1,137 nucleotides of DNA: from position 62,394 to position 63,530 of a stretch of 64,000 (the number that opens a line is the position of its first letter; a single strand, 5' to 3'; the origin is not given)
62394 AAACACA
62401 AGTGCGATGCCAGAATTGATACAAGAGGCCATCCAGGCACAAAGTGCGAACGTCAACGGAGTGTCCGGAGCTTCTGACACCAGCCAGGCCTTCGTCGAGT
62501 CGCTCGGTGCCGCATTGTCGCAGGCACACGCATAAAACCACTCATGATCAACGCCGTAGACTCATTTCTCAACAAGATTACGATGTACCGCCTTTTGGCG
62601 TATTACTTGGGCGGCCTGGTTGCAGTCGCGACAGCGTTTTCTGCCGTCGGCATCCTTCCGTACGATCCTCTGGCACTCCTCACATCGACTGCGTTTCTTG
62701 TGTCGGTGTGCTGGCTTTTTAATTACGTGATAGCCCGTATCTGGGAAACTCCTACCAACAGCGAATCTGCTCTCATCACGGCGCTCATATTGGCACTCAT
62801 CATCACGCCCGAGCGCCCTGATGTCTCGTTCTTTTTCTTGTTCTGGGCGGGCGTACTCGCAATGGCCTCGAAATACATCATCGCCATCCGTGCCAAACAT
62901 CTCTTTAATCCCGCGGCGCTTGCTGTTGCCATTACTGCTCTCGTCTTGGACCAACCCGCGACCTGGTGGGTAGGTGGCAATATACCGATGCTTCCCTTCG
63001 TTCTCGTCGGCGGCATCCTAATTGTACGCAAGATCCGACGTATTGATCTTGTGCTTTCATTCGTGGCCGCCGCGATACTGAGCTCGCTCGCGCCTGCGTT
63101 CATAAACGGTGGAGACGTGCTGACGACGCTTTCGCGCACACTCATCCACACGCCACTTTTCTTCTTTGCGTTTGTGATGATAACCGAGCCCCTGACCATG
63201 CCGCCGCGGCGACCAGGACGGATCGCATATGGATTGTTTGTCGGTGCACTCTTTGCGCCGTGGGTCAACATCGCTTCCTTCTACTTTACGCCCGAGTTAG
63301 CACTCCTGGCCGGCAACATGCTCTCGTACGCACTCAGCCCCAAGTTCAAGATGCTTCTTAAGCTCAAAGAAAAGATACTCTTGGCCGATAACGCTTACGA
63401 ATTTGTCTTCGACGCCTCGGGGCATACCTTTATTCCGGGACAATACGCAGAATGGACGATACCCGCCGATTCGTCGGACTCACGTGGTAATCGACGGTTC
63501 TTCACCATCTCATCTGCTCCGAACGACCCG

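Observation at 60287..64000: Extracytosolic flavinylation module (FMN-bind, ApbE, FMN-bind) followed by a membrane-embedded FNR-like oxidoreductase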

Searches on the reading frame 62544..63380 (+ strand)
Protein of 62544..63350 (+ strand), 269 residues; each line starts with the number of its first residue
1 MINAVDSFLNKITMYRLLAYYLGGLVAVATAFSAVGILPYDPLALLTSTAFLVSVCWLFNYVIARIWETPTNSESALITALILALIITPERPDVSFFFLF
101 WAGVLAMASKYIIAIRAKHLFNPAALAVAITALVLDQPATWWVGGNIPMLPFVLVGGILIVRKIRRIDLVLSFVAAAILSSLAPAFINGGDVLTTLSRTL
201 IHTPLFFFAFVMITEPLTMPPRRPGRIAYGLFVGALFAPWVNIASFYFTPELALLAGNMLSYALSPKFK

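Call 15: search_solved_structures(query=window:62544-63350:+, max_evalue=10, show_alignments=4)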
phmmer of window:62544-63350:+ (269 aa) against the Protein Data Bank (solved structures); distinct sequences matched with E-value up to 10: 1.
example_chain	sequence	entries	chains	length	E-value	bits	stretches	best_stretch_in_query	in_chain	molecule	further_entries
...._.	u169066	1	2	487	0.041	16.6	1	24-68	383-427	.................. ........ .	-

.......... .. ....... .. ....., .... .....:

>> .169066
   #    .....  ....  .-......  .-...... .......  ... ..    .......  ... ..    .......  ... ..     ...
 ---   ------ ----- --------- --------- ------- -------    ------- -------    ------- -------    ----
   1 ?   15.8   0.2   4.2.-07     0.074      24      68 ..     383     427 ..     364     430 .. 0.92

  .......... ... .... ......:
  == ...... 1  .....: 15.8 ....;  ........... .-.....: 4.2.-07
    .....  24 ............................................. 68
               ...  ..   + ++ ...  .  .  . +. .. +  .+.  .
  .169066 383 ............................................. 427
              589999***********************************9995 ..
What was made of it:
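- Tried and rejected: It found nothing relevant (call 15).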

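Call 18: search_solved_structures(query=A1, max_evalue=10, show_alignments=5)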
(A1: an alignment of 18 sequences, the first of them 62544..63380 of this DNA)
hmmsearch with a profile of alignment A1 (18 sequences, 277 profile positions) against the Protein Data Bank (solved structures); distinct sequences matched with E-value up to 10: 1.
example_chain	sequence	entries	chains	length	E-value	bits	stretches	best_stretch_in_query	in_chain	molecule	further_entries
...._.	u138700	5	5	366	0.00018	24.4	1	152-259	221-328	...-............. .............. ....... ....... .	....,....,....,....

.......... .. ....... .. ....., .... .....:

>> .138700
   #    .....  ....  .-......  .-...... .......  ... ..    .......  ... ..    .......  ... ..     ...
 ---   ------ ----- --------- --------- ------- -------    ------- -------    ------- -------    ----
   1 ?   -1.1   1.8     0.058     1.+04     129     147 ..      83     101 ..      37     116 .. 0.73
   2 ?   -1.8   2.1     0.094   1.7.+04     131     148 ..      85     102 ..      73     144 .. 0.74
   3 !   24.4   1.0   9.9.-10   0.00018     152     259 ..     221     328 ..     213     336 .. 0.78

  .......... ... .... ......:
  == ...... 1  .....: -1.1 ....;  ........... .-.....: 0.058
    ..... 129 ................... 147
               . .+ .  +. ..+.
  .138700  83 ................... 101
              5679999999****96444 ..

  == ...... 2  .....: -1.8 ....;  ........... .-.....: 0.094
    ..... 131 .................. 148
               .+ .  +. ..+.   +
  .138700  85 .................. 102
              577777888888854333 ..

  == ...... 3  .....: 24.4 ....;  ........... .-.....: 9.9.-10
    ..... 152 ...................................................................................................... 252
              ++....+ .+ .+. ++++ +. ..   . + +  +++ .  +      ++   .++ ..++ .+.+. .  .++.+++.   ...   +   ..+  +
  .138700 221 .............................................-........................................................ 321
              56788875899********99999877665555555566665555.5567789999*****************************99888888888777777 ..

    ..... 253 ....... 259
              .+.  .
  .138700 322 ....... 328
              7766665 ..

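Call 19: find_related_loci(query=A1, collection=genome_contigs, flank=8000)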
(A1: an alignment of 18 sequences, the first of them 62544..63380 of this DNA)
Query A1 (279 aa) in genome_contigs; peptide patterns used: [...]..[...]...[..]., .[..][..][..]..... (x = any residue, [..] = any of these).
600 stretches matched a pattern (row limit reached: there are more); 577 encode a relative of the query (tblastn E <= 1e-3); the best 80 are kept; 80 distinct loci.
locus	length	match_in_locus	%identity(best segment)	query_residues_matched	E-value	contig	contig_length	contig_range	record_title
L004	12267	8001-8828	63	1-276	2e-112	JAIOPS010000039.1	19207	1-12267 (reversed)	MAG: Candidatus Kaiserbacteria bacterium isolate LakeFargette_0920_ALND_MAG_55_14 LacPavin_0920_ALND_scaffold_865382, wh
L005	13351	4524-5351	63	1-276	8e-104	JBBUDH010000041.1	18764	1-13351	MAG: Patescibacteria group bacterium isolate H43-bin093_1 H43_bin093_1_000000000041, whole genome shotgun sequence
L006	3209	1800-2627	61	5-278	2e-103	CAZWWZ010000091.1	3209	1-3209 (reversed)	MAG TPA_asm: uncultured Candidatus Saccharibacteria bacterium isolate binchicken_co3_549 genome assembly, contig: NODE_1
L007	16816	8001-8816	60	5-276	1e-99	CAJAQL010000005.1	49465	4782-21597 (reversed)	MAG: uncultured Parcubacteria group bacterium isolate B-4_bin-014 genome assembly, contig: bin-014:05/38, whole genome s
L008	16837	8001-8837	57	1-279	2e-97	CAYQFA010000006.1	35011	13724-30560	MAG TPA_asm: uncultured Candidatus Saccharibacteria bacterium isolate binchicken_co3_503 genome assembly, contig: NODE_3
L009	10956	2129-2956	57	5-278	7e-96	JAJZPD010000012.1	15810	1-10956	MAG: bacterium isolate SKS1.bin112 NODE_6630_length_15810_cov_2.305618, whole genome shotgun sequence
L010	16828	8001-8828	57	2-277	1e-94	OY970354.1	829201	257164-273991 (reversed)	MAG: uncultured bacterium isolate MFD04540.bin.2.12 genome assembly, chromosome: 1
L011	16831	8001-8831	61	1-277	1e-94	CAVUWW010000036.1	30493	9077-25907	MAG: uncultured bacterium isolate MFD01112.bin.2.16 genome assembly, contig: contig_69345, whole genome shotgun sequence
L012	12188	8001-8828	57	2-277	5e-95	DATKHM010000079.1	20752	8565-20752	MAG TPA_asm: Candidatus Paceibacterota bacterium isolate SMAG_U14577 k141_289546, whole genome shotgun sequence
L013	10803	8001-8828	60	1-276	2e-94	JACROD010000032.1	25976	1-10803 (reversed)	MAG: Candidatus Kaiserbacteria bacterium isolate NC_groundwater_1952_Pr3_S-0.2um_53_6 scaffold_913573, whole genome shot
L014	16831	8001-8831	56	1-277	5e-94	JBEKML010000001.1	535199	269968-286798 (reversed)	MAG: Minisyncoccia bacterium isolate SPRUCE 393 SPRUCE_393_1, whole genome shotgun sequence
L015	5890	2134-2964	55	1-278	4e-93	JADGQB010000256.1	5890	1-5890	MAG: Anaerolineales bacterium isolate Chersky.20_11 contig-100_3044, whole genome shotgun sequence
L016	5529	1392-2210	57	5-278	9e-93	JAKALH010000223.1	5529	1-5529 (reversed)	MAG: Chloroflexi bacterium isolate WY5.bin120 NODE_29456_length_5529_cov_1.452980, whole genome shotgun sequence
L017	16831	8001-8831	55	1-278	1e-92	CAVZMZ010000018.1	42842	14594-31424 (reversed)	MAG: uncultured Chloroflexia bacterium isolate MFD01872.bin.3.161 genome assembly, contig: contig_151764, whole genome s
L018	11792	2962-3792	55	1-278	8e-92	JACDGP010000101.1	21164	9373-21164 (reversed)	MAG: Herpetosiphonaceae bacterium isolate MGR_bin415 SD2908_NODE_963_length_21164_cov_1.657841, whole genome shotgun seq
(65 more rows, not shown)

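Call 58: predict_structure(alignment_id=A1)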
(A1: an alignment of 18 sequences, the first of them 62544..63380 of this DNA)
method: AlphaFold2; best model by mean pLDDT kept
length: 279 residues; sequences in the alignment: 18
mean_pLDDT: 84.7   pTM: 0.82
mean pLDDT of the five models: 84.7, 81.3, 80.4, 78.5, 75.5
residues with pLDDT >= 90: 124; 70-90: 114; 50-70: 40; < 50: 1
segments of 3 or more residues with pLDDT < 50: none
pLDDT, mean of each block of 10 residues (from residue 1): 86 91 95 92 91 95 89 90 83 79 88 67 80 70 79 93 92 95 91 90 88 78 91 90 72 86 72 55
secondary structure, 60 per line:
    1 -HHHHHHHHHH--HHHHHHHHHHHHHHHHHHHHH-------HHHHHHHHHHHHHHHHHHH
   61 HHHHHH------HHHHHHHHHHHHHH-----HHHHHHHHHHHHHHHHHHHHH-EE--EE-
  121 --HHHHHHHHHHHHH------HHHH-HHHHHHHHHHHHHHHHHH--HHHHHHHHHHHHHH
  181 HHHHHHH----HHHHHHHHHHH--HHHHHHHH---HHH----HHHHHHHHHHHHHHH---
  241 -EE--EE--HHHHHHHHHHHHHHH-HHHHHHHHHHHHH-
elements in order: H2-11 H14-34 H42-66 H73-86 H92-112 H123-135 H142-145 H147-164 H167-187 H192-202 H205-212 H223-237 H250-264 H266-278

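Call 60: fold_search(model_id=the predicted structure, library=pdb)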
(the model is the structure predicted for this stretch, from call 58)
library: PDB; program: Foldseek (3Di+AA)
matches with E <= 10: 286; with E <= 0.001: 15
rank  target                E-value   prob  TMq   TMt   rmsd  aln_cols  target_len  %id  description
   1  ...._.                4.7e-07  1.00  0.67  0.55   6.4       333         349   17  Cryo-EM structure of the nitrogen-fixation associated NADH:ferredoxin oxidoreductase RNF from Azotobacter vinelandii (released 2023-11-01)
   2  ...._D                3.4e-06  1.00  0.70  0.65   5.2       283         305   20  Cryo-EM structure of the NADH:ferredoxin oxidoreductase RNF from Azotobacter vinelandii, dithionite reduced (released 2024-06-26)
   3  9eri_D                3.4e-06  1.00  0.66  0.59   5.6       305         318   16  Cryo-EM structure of sodium pumping Rnf complex from Acetobacterium woodii bound to NADH (released 2025-03-05)
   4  9ud3_B                2.8e-05  1.00  0.61  0.46   6.1       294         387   17  Cryo-EM structure of Na+-translocating NADH-ubiquinone oxidoreductase NqrB-T236Y mutant from Vibrio cholerae (released 2025-06-25)
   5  9uuu_B                4.4e-05  1.00  0.56  0.42   6.7       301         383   16  Cryo-EM structure of Na+-translocating NADH-ubiquinone oxidoreductase from Vibrio cholerae reduced by NADH (released 2025-06-25)
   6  7xk6_B                6.6e-05  1.00  0.62  0.44   8.6       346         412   16  Cryo-EM structure of Na+-pumping NADH-ubiquinone oxidoreductase from Vibrio cholerae, with aurachin D-42 (released 2022-07-20)
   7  9lrr_B                9.9e-05  1.00  0.63  0.44   8.9       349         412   16  Cryo-EM structure of Na+-translocating NADH-ubiquinone oxidoreductase NqrB-G141A mutant from Vibrio cholerae with boun (released 2025-04-23)
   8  7zc6_D                1.4e-04  1.00  0.66  0.61   5.8       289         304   17  Na+ - translocating ferredoxin: NAD+ reductase (Rnf) of C. tetanomorphum (released 2022-09-28)
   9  7xk3_B                1.4e-04  1.00  0.61  0.45   9.1       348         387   15  Cryo-EM structure of Na+-pumping NADH-ubiquinone oxidoreductase from Vibrio cholerae, state 1 (released 2022-07-20)
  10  8ad0_B                1.6e-04  1.00  0.62  0.46   6.0       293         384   17  X-ray structure of Na+-NQR from Vibrio cholerae in different conformation at 3.1 A (released 2023-07-12)
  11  8a1x_B                1.6e-04  1.00  0.62  0.45   8.7       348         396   15  Sodium pumping NADH-quinone oxidoreductase with inhibitor DQA (released 2023-06-14)
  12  8acw_B                3.6e-04  1.00  0.61  0.46   9.6       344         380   14  X-ray structure of Na+-NQR from Vibrio cholerae at 3.4 A resolution (released 2023-07-12)
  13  8evu_B                4.1e-04  1.00  0.61  0.43   8.8       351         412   14  Cryo EM structure of Vibrio cholerae NQR (released 2022-11-16)
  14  8a1t_B                6.5e-04  1.00  0.61  0.45   6.2       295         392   16  Sodium pumping NADH-quinone oxidoreductase (released 2023-06-14)
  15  8a1v_B                9.3e-04  1.00  0.64  0.47   7.5       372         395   15  Sodium pumping NADH-quinone oxidoreductase with substrate Q2 (released 2023-06-14)
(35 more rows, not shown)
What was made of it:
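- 62544..63338 (+): g4 N-terminal domain: NqrB/RnfD-like membrane domain (residues 1-265) with 10 predicted helices, N-in and C-in. Conserved motifs are KHLFNPA (118), A[TS]WW (139) and TEPLT (214). It lacks the flavinylated periplasmic loop of RnfD/NqrB. The AF2 model has pLDDT 84.7, and the top 15 Foldseek PDB hits are all RnfD/NqrB chains, TMq 0.56-0.70 (calls 58, 60).
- The whole 10-helix fold is retained, with TMq up to 0.70 against RnfD (call 60).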

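Call 61: search_protein_representatives(alignment_id=A1)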
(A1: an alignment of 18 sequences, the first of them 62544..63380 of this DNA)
Query: 18 sequences, 277 profile positions. Proteins with E-value up to 0.001 (for the whole library): 2917; up to 1e-10: 1634; up to 1e-30: 604. The best 150 are listed.
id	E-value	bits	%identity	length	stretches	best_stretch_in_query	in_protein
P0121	1.6e-111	388.6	-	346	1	1-277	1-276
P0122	1.5e-108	378.9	-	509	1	1-277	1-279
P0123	1.6e-104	365.7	-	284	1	1-276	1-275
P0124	7.7e-101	353.6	-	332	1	1-276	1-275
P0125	1.8e-100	352.4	-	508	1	2-277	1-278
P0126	5.2e-99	347.6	-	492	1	1-277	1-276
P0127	1.3e-96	339.7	-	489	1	2-277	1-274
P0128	2.2e-96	339.0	-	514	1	2-276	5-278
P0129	6.4e-96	337.5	-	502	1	1-275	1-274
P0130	3.0e-95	335.3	-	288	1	2-274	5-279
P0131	6.2e-95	334.2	-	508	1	2-276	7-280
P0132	1.6e-94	332.9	-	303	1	1-276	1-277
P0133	7.4e-94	330.7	-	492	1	14-276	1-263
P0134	2.0e-93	329.3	-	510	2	2-277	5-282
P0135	3.2e-92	325.3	-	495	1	1-276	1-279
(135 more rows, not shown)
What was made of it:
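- An exhaustive profile search found 604 clusters (50% identity) at E<=1e-30, most of them about 490-515 aa, which is the fused length (call 61).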
